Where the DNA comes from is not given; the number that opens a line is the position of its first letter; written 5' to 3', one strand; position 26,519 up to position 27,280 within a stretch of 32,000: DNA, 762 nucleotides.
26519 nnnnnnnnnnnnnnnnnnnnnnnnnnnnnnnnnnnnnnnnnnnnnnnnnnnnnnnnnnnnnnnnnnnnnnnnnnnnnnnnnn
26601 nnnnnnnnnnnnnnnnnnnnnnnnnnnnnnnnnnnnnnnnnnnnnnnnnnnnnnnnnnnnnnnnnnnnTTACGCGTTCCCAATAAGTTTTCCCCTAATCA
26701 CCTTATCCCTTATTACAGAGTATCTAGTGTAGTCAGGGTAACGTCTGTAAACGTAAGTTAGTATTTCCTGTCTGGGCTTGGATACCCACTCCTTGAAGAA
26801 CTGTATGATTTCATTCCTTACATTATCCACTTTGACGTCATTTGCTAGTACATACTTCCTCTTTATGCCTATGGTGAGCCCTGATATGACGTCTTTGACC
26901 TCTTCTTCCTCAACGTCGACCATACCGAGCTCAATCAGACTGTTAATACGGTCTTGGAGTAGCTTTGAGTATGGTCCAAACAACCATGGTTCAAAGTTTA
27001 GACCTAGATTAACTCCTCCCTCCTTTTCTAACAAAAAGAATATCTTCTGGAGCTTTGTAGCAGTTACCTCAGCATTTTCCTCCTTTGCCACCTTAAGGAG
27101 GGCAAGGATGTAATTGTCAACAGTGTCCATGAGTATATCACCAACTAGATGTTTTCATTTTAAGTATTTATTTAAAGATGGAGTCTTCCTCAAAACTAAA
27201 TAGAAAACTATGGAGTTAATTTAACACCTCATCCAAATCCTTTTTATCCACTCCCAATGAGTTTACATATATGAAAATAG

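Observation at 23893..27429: Tandemly duplicated three-gene cassette: Panacea/SocA-like protein, TM-helical partner and a divergent small acidic ORF, with a 110-bp perfectly identical tract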

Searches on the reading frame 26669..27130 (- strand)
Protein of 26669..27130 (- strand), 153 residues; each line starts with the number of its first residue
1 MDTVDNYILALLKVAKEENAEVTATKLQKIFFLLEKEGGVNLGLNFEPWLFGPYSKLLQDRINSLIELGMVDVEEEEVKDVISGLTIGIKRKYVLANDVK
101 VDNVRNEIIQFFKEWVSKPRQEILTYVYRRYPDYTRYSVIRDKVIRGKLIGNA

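Call 5: search_protein_families(library=pfam, proteins=[window:26669-27130:-], max_evalue=1)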
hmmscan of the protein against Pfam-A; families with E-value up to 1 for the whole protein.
window:26669-27130:- (153 aa): 4 families
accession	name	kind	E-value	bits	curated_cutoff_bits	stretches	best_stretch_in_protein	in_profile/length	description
PF07381.18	EarA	-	0.021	15.1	22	0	117-142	8-33/90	EarA-like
PF00213.23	OSCP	-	0.029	14.9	22.3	0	64-133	25-94/172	ATP synthase delta (OSCP) subunit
PF19184.5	DUF5866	-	0.1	12.8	25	1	2-32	5-35/74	Family of unknown function (DUF5866)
PF13274.11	SocA_Panacea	-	0.11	13.8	25.7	1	35-139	14-102/113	Antitoxin SocA-like, Panacea domain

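Call 6: search_protein_families(library=ncbifam, proteins=[window:26669-27130:-], max_evalue=1)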
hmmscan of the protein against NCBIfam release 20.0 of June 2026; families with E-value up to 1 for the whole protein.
window:26669-27130:- (153 aa): 2 families
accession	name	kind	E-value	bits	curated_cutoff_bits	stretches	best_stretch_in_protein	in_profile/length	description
NF048014.1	antitoxin_DarG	equivalog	7.5e-06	25.4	250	1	7-115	172-283/338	type II toxin-antitoxin system antitoxin DNA ADP-ribosyl glycohydrolase DarG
NF047745.1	SocA_antitoxin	equivalog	0.02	14.6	190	1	10-56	9-60/176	type VI toxin-antitoxin system SocA family antitoxin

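Call 10: find_homologous_proteins(query=window:26669-27130:-)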
Query window:26669-27130:- (153 aa): 176 proteins with E <= 0.001 among 197 candidates; the best 120 are listed.
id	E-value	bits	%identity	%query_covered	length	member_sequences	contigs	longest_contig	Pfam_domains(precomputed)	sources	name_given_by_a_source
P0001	2.4e-93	328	100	100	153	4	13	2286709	-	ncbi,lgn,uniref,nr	ncbi:conjugal transfer protein [Sulfolobus acidocaldarius]|uniref:Conserved conjugative plasmid prot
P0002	6.5e-69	249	78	94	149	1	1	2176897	-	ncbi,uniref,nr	ncbi:conjugal transfer protein [Metallosphaera tengchongensis]|uniref:Conjugal transfer protein n=1 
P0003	1.1e-56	209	67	92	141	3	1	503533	-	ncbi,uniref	ncbi:hypothetical protein [Sulfolobus acidocaldarius]|uniref:hypothetical protein n=1 Tax=Sulfolobus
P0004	1.3e-51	193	67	86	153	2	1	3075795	-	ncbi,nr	ncbi:conjugal transfer protein [Saccharolobus caldissimus]|nr:conjugal transfer protein [Saccharolob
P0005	2.0e-50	189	64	94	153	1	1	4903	-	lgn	-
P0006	2.5e-50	188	63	94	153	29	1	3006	-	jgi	jgi:uncharacterized protein YwgA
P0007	3.0e-50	188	63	94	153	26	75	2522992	-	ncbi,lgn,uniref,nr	ncbi:conjugal transfer protein [Saccharolobus islandicus]|uniref:Conserved lipothrixviral protein n=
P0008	4.1e-50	188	62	97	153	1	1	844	-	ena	-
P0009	1.4e-49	186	63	94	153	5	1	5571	-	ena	-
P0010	3.2e-49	185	63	94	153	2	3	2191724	-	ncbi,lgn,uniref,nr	ncbi:hypothetical protein [Sulfuracidifex metallicus]|uniref:Conjugal transfer protein n=1 Tax=Sulfu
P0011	3.4e-49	185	58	94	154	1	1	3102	-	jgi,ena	-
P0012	3.4e-49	185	63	94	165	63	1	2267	-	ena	-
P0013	3.7e-49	185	61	94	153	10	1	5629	-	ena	-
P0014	4.4e-49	184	58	94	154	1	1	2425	-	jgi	jgi:hypothetical protein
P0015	7.8e-49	184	58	95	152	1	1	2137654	-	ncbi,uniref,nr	ncbi:conserved pro-lipothrixviral protein [Acidianus hospitalis W1]|uniref:Conserved pro-lipothrixvi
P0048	6.1e-46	174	60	95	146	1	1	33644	-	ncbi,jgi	-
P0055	9.4e-46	174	59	94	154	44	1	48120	-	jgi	-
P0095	3.1e-43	165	58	93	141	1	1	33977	-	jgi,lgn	-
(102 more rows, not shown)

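Call 13: search_dna_similar(query=window:26669-27130:-, collection=plasmids, mode=protein, max_rows=30)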
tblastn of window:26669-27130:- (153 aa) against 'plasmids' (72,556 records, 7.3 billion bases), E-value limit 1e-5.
Records with a match: 3; places in all: 3; records where one place covers at least 80% of the query: 3.
Best place of each record, by identity: <60% 3.
By first word of the organism name: Sulfolobus 3.
By predicted mobility (MOB-suite, as given by PLSDB): non-mobilizable 3.
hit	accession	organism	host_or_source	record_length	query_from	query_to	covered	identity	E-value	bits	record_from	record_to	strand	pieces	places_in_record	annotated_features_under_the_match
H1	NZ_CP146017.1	Sulfolobus tengchongensis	-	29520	7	146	92%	52.9%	3e-39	147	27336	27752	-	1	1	conjugal transfer protein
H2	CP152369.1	Sulfolobus tengchongensis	-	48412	7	146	92%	52.9%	3e-39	147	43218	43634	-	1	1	conjugal transfer protein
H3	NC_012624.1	Sulfolobus islandicus Y.N.15.51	-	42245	13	135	80%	25.6%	5e-6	52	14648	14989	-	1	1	restriction endonuclease subunit S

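Call 15: get_annotated_region(hit=H2, flank=6000)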
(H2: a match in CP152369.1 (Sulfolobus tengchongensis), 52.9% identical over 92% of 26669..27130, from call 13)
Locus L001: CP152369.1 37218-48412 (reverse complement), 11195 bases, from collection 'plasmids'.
description: Sulfolobus tengchongensis strain HGQ25 plasmid pHGQ25, complete sequence
organism: Sulfolobus tengchongensis (NCBI taxid 207809)
taxonomy: Archaea; Thermoproteota; Thermoprotei; Sulfolobales; Sulfolobaceae; Sulfolobus; Sulfolobus tengchongensis
host: -; source: -; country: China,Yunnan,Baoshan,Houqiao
typing (MOB-suite, as given by PLSDB): non-mobilizable
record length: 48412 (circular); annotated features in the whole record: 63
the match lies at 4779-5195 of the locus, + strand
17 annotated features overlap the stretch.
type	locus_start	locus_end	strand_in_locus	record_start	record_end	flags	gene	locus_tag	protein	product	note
CDS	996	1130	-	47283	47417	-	-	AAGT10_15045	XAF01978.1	hypothetical protein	-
CDS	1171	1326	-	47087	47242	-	-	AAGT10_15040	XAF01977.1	hypothetical protein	-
CDS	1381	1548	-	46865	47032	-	-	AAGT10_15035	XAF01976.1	ribbon-helix-helix protein, CopG family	-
CDS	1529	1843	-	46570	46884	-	-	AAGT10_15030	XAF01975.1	hypothetical protein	-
CDS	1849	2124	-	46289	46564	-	-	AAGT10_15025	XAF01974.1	hypothetical protein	-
CDS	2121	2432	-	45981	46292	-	-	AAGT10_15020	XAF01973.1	hypothetical protein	-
CDS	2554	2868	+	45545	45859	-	-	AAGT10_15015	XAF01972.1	hypothetical protein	-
CDS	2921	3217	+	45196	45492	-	-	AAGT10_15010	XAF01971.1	hypothetical protein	-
CDS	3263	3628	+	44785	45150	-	-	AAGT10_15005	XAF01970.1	hypothetical protein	-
CDS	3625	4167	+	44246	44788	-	-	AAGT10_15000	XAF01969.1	hypothetical protein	-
CDS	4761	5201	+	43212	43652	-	-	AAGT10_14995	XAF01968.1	conjugal transfer protein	-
CDS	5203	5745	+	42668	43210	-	-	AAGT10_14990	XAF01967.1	hypothetical protein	-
CDS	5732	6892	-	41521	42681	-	-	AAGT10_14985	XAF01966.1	RNA-guided endonuclease TnpB family protein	-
CDS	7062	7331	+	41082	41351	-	-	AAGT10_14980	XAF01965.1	hypothetical protein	-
CDS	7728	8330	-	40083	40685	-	-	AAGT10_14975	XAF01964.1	DUF1286 domain-containing protein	-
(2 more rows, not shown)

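Call 18: search_solved_structures(query=A1, max_evalue=10, show_alignments=3)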
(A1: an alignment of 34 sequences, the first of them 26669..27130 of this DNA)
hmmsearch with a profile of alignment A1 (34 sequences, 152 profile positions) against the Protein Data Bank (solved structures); distinct sequences matched with E-value up to 10: 3.
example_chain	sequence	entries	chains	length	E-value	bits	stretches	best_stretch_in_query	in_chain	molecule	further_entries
7yk3_B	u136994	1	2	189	0.016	18.5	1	23-66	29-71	DNA ADP-ribosyl glycohydrolase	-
6bo0_A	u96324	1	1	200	0.21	14.9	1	35-126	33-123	MdbA protein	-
7e2r_A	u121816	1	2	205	5.1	10.4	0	106-141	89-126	Tetrapyrrole-binding protein, chloroplastic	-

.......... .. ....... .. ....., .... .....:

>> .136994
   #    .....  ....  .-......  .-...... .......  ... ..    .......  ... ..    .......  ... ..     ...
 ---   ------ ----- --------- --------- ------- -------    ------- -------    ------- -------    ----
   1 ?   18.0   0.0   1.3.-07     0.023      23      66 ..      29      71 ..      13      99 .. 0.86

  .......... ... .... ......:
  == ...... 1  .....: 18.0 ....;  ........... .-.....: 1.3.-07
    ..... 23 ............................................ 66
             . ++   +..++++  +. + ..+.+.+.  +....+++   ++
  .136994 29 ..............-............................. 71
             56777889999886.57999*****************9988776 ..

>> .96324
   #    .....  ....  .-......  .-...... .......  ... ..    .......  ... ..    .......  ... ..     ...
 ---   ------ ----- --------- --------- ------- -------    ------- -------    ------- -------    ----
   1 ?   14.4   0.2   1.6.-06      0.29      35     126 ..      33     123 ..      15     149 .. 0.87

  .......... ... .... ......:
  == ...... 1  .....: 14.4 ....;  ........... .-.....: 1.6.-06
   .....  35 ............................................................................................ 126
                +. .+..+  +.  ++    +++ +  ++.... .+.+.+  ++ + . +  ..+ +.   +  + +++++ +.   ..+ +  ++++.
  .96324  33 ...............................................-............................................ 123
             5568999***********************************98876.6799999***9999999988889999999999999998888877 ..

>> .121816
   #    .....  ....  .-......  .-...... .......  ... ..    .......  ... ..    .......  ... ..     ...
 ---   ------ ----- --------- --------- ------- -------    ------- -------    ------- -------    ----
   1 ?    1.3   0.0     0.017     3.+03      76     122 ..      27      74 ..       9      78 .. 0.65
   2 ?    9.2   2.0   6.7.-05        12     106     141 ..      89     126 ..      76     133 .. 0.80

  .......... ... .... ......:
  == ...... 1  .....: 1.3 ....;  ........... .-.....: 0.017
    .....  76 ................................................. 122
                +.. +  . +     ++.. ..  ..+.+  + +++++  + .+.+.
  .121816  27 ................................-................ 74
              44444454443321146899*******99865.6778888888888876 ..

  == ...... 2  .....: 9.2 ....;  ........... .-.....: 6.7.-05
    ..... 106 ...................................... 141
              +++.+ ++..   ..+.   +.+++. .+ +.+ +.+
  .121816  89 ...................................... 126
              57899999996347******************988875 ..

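Call 20: search_protein_families(library=pfam, alignment_id=A1, max_evalue=1)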
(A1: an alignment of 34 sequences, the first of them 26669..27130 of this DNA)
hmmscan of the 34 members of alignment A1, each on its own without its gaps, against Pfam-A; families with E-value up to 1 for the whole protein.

A. member 1, window:26669-27130:- (153 aa): 4 families
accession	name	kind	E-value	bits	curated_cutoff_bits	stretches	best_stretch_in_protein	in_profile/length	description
PF07381.18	EarA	-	0.021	15.1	22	0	117-142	8-33/90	EarA-like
PF00213.23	OSCP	-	0.029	14.9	22.3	0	64-133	25-94/172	ATP synthase delta (OSCP) subunit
PF19184.5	DUF5866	-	0.1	12.8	25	1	2-32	5-35/74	Family of unknown function (DUF5866)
PF13274.11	SocA_Panacea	-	0.11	13.8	25.7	1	35-139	14-102/113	Antitoxin SocA-like, Panacea domain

B. families by the number of members that match (of 34 scanned): 21 families
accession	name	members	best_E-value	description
PF13274.11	SocA_Panacea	23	0.00045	Antitoxin SocA-like, Panacea domain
PF00213.23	OSCP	4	0.026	ATP synthase delta (OSCP) subunit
PF24496.1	DUF7588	2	0.0053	Domain of unknown function (DUF7588)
PF19184.5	DUF5866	2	0.0094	Family of unknown function (DUF5866)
PF03274.19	Foamy_BEL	2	0.041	Foamy virus BEL 1/2 protein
PF13314.11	DUF4083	2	0.06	Domain of unknown function (DUF4083)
PF24706.1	DUF7669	2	0.089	Domain of unknown function (DUF7669)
PF07549.19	Sec_GG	2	0.11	SecD/SecF GG Motif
PF03113.19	RSV_NS2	1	0.007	Respiratory synctial virus non-structural protein NS2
PF01479.30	S4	1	0.0092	S4 domain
PF07381.18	EarA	1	0.021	EarA-like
PF10388.15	YkuI_C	1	0.039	EAL-domain associated signalling protein domain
PF14493.12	HTH_40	1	0.075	Helix-turn-helix domain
PF01894.22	UPF0047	1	0.081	Uncharacterised protein family UPF0047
PF07735.22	FBA_2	1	0.089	F-box associated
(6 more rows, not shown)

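Call 24: find_related_loci(query=A1, collection=genome_contigs, flank=6000)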
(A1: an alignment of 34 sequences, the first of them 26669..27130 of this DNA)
Query A1 (153 aa) in genome_contigs; peptide patterns used: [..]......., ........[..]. (x = any residue, [..] = any of these).
310 stretches matched a pattern; 11 encode a relative of the query (tblastn E <= 1e-3); 11 distinct loci.
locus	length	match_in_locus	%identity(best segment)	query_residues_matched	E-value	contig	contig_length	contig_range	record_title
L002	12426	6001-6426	63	2-145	3e-54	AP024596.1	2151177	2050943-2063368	Sulfolobales archaeon HS-7 DNA, complete genome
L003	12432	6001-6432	63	2-145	8e-47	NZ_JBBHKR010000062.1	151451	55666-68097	Stygiolobus sp. CP850M NODE_3_length_151451_cov_26.636860, whole genome shotgun sequence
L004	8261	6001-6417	54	6-145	1e-46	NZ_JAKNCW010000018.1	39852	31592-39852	Metallosphaera javensis (ex Hofmann et al. 2022) strain J1 NODE_18_length_39852_cov_118.912885, whole genome shotgun seq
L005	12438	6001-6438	62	2-145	9e-47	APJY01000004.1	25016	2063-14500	Sulfolobales archaeon Acd1 Acd1_C4, whole genome shotgun sequence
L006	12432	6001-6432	60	2-145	1e-45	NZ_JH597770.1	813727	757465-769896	Metallosphaera yellowstonensis MK1 MetMK1scaffold_19, whole genome shotgun sequence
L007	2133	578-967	33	22-135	3e-13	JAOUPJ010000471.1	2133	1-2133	MAG: Gammaproteobacteria bacterium isolate 8_1_Oct_SF_Bin47 8_1_Oct_SF_Bin47_scaffold_76473_c1, whole genome shotgun seq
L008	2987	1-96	66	114-145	3e-10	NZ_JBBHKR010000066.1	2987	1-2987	Stygiolobus sp. CP850M NODE_128_length_2987_cov_1.954641, whole genome shotgun sequence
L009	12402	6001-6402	31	22-135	3e-10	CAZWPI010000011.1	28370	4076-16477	MAG TPA_asm: uncultured Candidatus Bathyarchaeia archaeon isolate binchicken_co294_180 genome assembly, contig: NODE_206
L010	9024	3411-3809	29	22-138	6e-8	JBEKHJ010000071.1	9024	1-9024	MAG: Candidatus Bathyarchaeia archaeon isolate SPRUCE 274 SPRUCE_274_71, whole genome shotgun sequence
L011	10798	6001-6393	27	5-131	1e-6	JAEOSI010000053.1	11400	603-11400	MAG: Candidatus Wukongarchaeum yapensis isolate Yap4.bin4.70 contig-145_10071, whole genome shotgun sequence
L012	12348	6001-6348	30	24-135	1e-5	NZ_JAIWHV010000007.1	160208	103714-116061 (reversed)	Saliphagus infecundisoli strain YIM 93745 NODE_7_length_160208_cov_165.493, whole genome shotgun sequence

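Call 28: predict_structure(alignment_id=A1)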
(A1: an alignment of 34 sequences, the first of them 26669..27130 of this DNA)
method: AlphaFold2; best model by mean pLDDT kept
length: 153 residues; sequences in the alignment: 34
mean_pLDDT: 87.6   pTM: 0.80
mean pLDDT of the five models: 87.6, 86.8, 86.4, 86.2, 85.9
residues with pLDDT >= 90: 98; 70-90: 36; 50-70: 16; < 50: 3
segments of 3 or more residues with pLDDT < 50: 151-153
pLDDT, mean of each block of 10 residues (from residue 1): 90 96 96 94 92 94 96 92 87 90 91 95 92 70 54 44
secondary structure, 60 per line:
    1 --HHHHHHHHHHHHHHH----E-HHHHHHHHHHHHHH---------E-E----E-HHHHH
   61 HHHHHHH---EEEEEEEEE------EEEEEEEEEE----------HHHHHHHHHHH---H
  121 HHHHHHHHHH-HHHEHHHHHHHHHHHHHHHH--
elements in order: H3-17 H24-37 H56-67 E71-79 E86-95 H106-116 H120-130 H136-151

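Call 34: fold_search(model_id=the predicted structure, library=pdb)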
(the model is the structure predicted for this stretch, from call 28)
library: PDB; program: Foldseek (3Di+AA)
matches with E <= 10: 571; with E <= 0.001: 1
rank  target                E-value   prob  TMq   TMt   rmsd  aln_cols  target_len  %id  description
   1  7yk3_D                7.3e-04  1.00  0.36  0.30  10.9       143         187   15  Crystal structure of DarTG toxin-antitoxin complex from Mycobacterium tuberculosis (released 2023-05-31)
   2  7yk3_B                1.5e-03  1.00  0.43  0.36   9.8       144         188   14  Crystal structure of DarTG toxin-antitoxin complex from Mycobacterium tuberculosis (released 2023-05-31)
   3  9qbd_A                2.4e-02  0.95  0.33  0.47  13.1       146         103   16  Crystal structure of Brachyspira hampsonii PadR with Leu88 replaced by 3-aminotyrosine (released 2026-03-11)
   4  1bm9_A                2.4e-02  0.92  0.34  0.41  13.9       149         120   14  REPLICATION TERMINATOR PROTEIN FROM BACILLUS SUBTILIS (released 1999-01-06)
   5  6abq_B                2.4e-02  0.82  0.27  0.36  14.6       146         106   14  Crystal structure of transcription factor from Listeria monocytogenes (released 2019-06-05)
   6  1sfx_A                2.7e-02  0.30  0.18  0.25  16.6       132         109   13  X-ray crystal structure of putative HTH transcription regulator from Archaeoglobus fulgidus (released 2004-08-03)
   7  4eju_A                3.1e-02  0.30  0.18  0.19  12.9       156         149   14  Staphylococcus epidermidis TcaR full length (released 2013-05-08)
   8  9a5c_B                4.4e-02  0.25  0.19  0.14  15.5       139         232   17  Integrative model of GLPD-DNAD by crosslinking MS and deep learning (released 2024-09-18)
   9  9qbd_B                5.0e-02  0.82  0.30  0.41  13.1       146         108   16  Crystal structure of Brachyspira hampsonii PadR with Leu88 replaced by 3-aminotyrosine (released 2026-03-11)
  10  1f4k_A                5.0e-02  0.80  0.31  0.38  14.2       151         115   15  CRYSTAL STRUCTURE OF THE REPLICATION TERMINATOR PROTEIN/B-SITE DNA COMPLEX (released 2001-06-08)
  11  7tjh_I                6.0e-02  0.89  0.36  0.17   8.1       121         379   13  S. cerevisiae ORC bound to 84 bp ARS1 DNA and Cdc6 (state 1) with flexible Orc6 N-terminal domain (released 2022-10-05)
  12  2e1n_A                6.7e-02  0.96  0.35  0.46   6.6       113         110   14  Crystal structure of the Cyanobacterium circadian clock modifier Pex (released 2006-11-28)
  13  9g9k_D                7.2e-02  0.41  0.17  0.14  11.4        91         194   12  CryoEM structure of Enterococcus italicus Csm-crRNA-CTR2 complex (4.3) bound to AMPNPP (released 2025-01-29)
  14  3elk_A                7.6e-02  0.85  0.32  0.43  14.3       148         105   11  Crystal structure of putative transcriptional regulator TA0346 from Thermoplasma acidophilum (released 2008-09-30)
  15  3hhh_B                8.1e-02  0.77  0.30  0.42  13.9       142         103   13  Crystal structure of transcriptional regulator, a member of PadR family, from Enterococcus faecalis V583 (released 2009-06-02)
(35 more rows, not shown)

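Call 38: search_protein_families(library=padloc, proteins=[window:26669-27130:-], max_evalue=1)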
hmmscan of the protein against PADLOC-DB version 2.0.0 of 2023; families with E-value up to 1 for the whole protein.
window:26669-27130:- (153 aa): 4 families
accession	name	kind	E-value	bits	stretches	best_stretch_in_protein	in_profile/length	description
PDLC04505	PDC-M19A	-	6.4e-13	46.8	1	11-147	8-133/294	-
PDLC03184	Specificity_I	-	2e-08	31.4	1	18-144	424-551/554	Type I specificity subunit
PDLC02990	DarG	-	7.2e-08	30.3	1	7-127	167-285/329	-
PDLC04353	PDC-M04A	-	0.017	12.5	1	56-116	13-72/232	-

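Call 46: search_dna_similar(query=window:26669-27130:-, collection=phages, mode=protein, max_rows=20, max_evalue=0.001)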
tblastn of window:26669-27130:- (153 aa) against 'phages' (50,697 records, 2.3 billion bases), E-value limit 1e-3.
Records with a match: 8; places in all: 8; records where one place covers at least 80% of the query: 4.
Best place of each record, by identity: <60% 8.
By first word of the organism name: Betalipothrixvirus 4; Sulfolobus 2; Sulfolobales 2.
By host as written in the record: - 3; Sulfolobus 2; Sulfolobales 2; Acidianus convivator 1.
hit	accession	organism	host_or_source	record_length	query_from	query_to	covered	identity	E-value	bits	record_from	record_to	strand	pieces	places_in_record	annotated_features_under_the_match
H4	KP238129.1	Sulfolobus monocaudavirus SMV2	Sulfolobus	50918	2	147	80%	56.6%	3e-27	144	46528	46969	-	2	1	hypothetical protein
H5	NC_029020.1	Sulfolobus monocaudavirus SMV2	Sulfolobus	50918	2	147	80%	56.6%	3e-27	144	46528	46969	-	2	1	hypothetical protein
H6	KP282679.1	Sulfolobales virus YNP1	Sulfolobales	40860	2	118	76%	56.8%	4e-24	102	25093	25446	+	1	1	Conserved conjugative plasmid protein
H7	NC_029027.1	Sulfolobales virus YNP1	Sulfolobales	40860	2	118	76%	56.8%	4e-24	102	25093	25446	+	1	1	Conserved conjugative plasmid protein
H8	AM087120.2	Betalipothrixvirus acidiani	-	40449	2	133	86%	50.0%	6e-34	130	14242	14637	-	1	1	conserved hypothetical protein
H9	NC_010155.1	Betalipothrixvirus acidiani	-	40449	2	133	86%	50.0%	6e-34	130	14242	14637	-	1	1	hypothetical protein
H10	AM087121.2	Betalipothrixvirus pozzuoliense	-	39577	2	133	86%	50.0%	1e-32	127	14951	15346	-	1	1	conserved hypothetical protein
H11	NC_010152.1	Betalipothrixvirus pozzuoliense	Acidianus convivator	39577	2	133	86%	50.0%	1e-32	127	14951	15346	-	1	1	hypothetical protein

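Call 47: get_annotated_region(hit=H9, flank=3000)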
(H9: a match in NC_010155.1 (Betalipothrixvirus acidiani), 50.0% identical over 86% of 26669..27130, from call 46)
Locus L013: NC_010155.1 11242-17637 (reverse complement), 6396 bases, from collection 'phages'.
description: Acidianus filamentous virus 3, partial viral genome.
organism: Betalipothrixvirus acidiani (NCBI taxid 346881)
taxonomy: Viruses; Adnaviria; Zilligvirae; Taleaviricota; Tokiviricetes; Ligamenvirales; Lipothrixviridae; Betalipothrixvirus
host: -; source: -; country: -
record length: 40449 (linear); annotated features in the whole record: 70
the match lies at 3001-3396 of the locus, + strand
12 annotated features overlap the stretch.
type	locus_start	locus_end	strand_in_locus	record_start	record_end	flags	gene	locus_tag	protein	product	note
CDS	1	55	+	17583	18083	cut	-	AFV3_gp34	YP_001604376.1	virion structural protein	ORF166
CDS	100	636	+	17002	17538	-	-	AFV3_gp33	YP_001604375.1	hypothetical protein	ORF178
CDS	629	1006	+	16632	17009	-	-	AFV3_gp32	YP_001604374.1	hypothetical protein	ORF125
CDS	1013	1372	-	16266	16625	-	-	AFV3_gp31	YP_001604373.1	hypothetical protein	ORF119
CDS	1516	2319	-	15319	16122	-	-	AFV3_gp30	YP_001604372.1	hypothetical protein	ORF267a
CDS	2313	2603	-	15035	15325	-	-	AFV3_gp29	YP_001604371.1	transcriptional regulator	ORF96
CDS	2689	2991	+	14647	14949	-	-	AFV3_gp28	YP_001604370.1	transcriptional regulator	ORF100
CDS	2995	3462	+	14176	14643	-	-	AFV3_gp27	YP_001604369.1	hypothetical protein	ORF155a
CDS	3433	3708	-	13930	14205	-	-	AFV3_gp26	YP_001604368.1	hypothetical protein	ORF91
CDS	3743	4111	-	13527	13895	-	-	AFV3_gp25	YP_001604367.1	hypothetical protein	ORF122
CDS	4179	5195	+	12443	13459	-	-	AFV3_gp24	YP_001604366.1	hypothetical protein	ORF338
CDS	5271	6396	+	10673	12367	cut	-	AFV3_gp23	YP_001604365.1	putative helicase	ORF564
